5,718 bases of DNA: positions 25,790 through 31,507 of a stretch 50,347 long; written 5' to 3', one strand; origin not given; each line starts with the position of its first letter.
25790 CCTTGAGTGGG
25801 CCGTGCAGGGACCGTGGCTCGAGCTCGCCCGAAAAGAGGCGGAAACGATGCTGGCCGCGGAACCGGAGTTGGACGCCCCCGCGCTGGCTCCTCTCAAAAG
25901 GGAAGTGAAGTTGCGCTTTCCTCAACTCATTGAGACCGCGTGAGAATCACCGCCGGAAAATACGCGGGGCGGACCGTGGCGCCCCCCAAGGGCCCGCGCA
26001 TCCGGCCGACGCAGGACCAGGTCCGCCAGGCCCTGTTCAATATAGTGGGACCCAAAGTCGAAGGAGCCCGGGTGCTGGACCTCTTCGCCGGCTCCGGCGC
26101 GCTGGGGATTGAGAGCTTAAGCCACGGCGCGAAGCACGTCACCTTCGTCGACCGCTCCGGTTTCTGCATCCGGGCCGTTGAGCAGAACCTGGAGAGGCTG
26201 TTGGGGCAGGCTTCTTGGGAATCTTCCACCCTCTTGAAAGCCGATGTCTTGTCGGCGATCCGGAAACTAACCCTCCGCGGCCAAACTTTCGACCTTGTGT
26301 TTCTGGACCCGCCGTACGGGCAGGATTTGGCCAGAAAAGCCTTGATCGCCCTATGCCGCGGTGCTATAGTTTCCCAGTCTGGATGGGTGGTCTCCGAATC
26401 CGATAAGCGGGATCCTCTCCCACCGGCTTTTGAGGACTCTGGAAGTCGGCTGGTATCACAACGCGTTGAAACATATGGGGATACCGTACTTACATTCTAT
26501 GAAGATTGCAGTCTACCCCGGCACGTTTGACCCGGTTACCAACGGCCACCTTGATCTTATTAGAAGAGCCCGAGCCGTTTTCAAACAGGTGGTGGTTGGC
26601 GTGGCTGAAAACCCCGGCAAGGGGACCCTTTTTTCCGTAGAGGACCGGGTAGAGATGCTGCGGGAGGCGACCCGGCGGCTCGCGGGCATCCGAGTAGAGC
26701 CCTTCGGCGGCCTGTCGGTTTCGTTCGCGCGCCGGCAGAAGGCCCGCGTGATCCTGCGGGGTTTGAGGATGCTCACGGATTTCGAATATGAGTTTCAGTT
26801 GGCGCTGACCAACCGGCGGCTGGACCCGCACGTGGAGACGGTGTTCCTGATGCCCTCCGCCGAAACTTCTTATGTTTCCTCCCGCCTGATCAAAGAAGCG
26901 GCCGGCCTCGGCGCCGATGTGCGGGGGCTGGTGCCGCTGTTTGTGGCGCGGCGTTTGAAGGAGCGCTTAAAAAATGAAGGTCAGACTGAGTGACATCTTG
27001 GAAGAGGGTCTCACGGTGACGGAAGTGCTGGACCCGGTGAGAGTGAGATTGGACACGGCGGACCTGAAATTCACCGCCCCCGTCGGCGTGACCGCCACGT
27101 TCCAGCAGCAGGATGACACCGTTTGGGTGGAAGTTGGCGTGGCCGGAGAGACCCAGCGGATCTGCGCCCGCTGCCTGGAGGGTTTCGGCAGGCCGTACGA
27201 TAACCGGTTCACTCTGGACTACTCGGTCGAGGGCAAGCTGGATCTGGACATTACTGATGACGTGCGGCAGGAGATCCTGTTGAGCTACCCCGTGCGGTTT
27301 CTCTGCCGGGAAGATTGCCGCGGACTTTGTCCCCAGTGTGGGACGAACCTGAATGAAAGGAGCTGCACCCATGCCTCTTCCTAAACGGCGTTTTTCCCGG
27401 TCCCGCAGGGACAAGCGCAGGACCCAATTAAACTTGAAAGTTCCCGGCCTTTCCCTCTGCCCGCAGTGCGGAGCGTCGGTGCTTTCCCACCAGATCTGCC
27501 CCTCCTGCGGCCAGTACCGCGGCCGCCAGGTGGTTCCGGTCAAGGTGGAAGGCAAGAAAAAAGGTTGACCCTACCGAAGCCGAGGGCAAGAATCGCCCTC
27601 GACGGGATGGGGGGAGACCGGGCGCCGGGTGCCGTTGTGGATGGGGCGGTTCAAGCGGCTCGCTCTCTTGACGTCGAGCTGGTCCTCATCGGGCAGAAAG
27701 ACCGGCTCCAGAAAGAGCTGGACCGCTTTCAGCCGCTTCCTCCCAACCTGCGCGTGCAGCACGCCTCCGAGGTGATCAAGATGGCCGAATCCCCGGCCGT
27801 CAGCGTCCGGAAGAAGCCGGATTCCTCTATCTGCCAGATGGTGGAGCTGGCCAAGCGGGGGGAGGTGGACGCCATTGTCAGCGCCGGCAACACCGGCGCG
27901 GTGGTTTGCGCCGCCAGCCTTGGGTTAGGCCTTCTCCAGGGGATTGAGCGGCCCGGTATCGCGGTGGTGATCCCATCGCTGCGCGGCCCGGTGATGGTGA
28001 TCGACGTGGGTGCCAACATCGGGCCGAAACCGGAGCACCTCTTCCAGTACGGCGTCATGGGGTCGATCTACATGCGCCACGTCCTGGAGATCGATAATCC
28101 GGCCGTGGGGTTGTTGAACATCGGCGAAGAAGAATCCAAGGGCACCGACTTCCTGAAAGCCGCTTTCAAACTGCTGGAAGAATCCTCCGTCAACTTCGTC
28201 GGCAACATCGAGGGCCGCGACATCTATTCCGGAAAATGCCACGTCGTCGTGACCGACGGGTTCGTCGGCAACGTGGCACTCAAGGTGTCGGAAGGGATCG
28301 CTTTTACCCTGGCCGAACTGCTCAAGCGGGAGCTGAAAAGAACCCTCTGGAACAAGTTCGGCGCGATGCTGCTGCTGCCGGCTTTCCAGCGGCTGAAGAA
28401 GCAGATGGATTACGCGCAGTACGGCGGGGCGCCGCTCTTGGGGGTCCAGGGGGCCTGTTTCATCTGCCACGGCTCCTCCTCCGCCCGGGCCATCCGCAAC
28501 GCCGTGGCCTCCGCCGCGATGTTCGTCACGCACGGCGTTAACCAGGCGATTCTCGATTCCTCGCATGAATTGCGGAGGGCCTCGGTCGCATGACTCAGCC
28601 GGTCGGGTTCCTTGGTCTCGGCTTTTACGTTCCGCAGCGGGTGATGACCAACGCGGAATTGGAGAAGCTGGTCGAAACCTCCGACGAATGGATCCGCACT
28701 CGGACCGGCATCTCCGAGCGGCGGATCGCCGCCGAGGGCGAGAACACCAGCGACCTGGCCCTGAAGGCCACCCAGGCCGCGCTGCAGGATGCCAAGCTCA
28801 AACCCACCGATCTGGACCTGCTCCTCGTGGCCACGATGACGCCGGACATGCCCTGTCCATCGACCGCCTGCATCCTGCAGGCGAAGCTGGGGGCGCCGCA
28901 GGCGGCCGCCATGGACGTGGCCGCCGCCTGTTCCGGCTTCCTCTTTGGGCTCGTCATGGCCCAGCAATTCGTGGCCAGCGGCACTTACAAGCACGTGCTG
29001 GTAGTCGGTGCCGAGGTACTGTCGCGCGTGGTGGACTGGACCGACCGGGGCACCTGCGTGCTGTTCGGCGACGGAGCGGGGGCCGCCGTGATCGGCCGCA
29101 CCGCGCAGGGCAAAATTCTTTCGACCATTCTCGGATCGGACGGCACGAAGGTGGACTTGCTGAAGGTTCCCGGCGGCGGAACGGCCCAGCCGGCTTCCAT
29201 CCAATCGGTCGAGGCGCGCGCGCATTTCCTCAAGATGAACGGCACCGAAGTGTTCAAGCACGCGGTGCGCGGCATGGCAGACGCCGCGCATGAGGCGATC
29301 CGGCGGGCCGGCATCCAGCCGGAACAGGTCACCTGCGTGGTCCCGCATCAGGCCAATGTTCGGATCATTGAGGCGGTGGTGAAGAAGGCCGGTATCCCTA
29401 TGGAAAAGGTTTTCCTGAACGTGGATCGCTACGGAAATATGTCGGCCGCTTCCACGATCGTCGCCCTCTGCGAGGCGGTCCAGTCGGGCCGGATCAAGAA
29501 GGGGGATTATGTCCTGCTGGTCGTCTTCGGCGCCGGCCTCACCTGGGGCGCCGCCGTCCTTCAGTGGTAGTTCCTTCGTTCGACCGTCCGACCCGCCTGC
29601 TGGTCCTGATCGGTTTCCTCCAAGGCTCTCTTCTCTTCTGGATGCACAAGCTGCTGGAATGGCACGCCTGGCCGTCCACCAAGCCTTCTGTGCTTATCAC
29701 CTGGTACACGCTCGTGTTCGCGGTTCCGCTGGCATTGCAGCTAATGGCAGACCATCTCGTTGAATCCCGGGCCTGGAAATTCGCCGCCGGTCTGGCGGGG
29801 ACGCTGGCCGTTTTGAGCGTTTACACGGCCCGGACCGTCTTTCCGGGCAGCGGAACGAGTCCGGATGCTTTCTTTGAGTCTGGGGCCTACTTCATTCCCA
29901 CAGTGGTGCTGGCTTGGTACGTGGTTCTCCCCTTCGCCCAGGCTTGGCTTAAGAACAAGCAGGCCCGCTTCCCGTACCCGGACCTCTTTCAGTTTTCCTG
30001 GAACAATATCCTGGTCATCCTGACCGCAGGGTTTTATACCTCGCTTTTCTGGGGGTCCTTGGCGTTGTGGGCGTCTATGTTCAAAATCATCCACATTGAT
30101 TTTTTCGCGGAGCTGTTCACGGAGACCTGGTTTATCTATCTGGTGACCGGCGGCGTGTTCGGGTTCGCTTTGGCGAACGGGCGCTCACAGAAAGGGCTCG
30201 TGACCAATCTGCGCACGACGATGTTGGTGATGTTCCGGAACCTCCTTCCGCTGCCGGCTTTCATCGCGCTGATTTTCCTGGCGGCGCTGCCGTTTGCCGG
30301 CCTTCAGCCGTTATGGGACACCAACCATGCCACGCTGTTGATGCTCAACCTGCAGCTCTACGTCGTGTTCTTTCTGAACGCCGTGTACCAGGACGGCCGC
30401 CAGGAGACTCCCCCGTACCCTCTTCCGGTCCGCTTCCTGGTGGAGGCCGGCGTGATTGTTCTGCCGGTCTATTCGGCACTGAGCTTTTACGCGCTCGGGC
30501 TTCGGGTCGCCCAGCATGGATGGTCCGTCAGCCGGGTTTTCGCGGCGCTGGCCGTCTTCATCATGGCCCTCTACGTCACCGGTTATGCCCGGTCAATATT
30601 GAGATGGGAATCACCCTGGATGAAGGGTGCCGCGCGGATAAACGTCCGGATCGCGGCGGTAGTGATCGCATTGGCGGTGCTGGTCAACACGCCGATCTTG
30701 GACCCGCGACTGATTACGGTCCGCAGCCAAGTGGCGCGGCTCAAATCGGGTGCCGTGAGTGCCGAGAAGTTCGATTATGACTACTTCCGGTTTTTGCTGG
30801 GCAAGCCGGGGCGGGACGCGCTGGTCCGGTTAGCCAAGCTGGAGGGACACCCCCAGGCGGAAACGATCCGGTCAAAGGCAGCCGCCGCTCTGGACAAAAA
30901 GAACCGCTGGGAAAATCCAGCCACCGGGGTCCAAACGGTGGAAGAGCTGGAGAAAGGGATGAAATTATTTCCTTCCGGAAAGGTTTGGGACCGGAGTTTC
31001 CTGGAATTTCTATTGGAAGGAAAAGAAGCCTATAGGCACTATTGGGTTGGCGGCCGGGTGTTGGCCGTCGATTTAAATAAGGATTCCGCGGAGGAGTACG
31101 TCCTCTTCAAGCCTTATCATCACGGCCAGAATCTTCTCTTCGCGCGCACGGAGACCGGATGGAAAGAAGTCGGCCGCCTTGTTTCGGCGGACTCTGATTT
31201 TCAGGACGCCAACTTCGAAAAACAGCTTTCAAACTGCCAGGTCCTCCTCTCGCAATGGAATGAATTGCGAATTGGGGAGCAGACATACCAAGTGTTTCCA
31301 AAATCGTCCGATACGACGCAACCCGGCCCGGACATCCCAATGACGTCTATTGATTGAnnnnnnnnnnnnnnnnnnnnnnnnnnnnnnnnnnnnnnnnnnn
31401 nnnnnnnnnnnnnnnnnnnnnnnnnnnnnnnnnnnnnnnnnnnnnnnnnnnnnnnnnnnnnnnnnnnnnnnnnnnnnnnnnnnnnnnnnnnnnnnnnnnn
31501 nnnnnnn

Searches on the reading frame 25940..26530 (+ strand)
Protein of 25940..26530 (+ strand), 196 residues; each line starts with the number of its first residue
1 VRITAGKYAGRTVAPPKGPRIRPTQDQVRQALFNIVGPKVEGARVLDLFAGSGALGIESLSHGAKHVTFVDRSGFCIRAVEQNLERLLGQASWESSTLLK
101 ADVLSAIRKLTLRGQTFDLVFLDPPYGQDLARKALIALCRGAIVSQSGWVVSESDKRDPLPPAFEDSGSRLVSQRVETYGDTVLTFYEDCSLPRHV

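Call 66: search_protein_families(library=pfam, proteins=[window:25940-26530:+], max_evalue=0.00001)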
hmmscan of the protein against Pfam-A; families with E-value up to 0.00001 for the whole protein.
window:25940-26530:+ (196 aa): 2 families
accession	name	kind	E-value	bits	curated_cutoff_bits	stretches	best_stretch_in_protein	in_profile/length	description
PF03602.21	Cons_hypoth95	-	2.9e-47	161.1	24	1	1-187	1-181/182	Conserved hypothetical protein 95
PF05175.20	MTS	-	2.8e-06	27.5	23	1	39-134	30-116/170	Methyltransferase small domain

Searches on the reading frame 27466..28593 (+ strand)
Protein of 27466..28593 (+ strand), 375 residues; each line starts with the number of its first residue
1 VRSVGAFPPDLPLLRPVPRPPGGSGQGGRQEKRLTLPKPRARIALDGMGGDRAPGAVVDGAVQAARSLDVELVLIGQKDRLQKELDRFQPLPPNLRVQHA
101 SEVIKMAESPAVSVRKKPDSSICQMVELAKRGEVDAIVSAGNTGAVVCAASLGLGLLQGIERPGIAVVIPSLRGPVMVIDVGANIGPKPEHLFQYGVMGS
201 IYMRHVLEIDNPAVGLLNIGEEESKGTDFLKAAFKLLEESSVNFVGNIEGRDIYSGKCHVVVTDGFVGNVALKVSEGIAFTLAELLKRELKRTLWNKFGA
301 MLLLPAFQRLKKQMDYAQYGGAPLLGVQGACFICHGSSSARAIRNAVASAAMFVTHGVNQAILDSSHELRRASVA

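Call 66: search_protein_families(library=pfam, proteins=[window:27466-28593:+], max_evalue=0.00001)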
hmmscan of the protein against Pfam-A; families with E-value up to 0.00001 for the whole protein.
window:27466-28593:+ (375 aa): 1 family
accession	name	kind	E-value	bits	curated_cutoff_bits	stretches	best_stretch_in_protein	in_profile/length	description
PF02504.20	FA_synthesis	-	1.8e-107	359.6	29.1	1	42-360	2-323/324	Fatty acid synthesis protein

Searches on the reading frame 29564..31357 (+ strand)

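Call 10: search_protein_families(library=pfam, proteins=[window:29564-31357:+])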
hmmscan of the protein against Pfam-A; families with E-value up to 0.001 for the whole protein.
window:29564-31357:+ (597 aa): 1 family
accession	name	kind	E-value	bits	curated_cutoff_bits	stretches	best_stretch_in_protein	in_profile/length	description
PF13687.11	DUF4153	-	4.1e-08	33.2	27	1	66-422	13-372/373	Domain of unknown function (DUF4153)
